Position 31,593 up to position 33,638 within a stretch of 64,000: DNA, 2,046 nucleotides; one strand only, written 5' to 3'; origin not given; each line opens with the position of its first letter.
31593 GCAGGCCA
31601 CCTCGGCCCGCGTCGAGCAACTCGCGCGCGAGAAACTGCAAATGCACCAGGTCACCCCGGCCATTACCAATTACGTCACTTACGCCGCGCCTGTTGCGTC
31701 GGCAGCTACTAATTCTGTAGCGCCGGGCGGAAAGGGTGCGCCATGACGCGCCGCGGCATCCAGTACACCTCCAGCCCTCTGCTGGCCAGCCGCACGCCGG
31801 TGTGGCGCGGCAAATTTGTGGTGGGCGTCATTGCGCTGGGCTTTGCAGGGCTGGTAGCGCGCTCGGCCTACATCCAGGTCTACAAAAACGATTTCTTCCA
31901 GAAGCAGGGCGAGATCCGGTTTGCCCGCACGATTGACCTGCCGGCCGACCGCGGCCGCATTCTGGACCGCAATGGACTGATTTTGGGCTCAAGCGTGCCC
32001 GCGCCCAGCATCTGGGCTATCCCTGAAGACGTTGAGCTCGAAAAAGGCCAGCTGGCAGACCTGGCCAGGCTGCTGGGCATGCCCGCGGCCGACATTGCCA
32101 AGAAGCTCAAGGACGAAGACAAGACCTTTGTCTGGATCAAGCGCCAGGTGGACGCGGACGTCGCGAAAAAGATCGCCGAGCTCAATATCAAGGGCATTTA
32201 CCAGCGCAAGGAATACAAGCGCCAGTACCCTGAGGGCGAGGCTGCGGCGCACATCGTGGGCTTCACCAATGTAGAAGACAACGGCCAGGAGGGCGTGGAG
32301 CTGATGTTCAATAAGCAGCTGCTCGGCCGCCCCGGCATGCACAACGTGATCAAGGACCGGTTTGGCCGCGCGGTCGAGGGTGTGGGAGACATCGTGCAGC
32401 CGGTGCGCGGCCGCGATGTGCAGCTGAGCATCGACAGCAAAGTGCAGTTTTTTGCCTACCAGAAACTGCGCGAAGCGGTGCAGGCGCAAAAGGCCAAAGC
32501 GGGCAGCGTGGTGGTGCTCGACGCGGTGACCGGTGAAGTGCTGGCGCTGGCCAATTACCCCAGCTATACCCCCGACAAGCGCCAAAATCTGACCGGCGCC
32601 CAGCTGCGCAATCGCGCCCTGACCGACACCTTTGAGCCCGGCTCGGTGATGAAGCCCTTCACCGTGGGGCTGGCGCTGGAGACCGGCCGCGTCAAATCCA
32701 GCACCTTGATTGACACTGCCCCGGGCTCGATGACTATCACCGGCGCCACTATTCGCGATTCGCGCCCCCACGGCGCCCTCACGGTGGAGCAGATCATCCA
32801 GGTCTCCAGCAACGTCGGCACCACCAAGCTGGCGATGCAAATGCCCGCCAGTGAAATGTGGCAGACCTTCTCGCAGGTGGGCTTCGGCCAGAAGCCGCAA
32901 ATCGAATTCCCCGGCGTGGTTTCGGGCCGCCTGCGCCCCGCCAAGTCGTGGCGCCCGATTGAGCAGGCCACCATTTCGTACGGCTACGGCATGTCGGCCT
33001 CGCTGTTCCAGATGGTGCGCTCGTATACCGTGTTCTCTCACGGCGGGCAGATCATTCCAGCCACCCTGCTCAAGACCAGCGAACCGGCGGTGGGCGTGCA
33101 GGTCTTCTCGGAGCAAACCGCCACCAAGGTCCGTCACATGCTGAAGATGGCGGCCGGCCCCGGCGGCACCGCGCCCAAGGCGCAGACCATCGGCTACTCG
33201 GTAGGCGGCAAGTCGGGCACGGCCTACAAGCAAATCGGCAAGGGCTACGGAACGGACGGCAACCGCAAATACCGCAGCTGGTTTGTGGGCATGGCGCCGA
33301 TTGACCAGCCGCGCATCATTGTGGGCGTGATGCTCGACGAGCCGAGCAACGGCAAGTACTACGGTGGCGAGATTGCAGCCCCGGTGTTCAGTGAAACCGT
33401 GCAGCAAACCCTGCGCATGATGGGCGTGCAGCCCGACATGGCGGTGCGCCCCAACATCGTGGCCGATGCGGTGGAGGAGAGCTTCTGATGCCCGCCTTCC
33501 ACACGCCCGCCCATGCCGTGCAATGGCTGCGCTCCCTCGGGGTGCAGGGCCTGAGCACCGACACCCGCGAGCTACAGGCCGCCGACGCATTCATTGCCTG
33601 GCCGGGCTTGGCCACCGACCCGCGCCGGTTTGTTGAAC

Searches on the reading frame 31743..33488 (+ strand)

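Call 73: search_protein_families(library=pfam, proteins=[window:31743-33488:+], max_evalue=0.000001)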
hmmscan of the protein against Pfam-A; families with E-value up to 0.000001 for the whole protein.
window:31743-33488:+ (581 aa): 2 families
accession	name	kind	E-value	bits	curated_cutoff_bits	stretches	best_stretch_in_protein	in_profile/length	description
PF00905.27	Transpeptidase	-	2.6e-72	244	22.1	1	254-552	1-297/299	Penicillin binding protein transpeptidase domain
PF03717.20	PBP_dimer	-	4.7e-20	73.2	24.4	1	66-212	2-177/180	Penicillin-binding Protein dimerisation domain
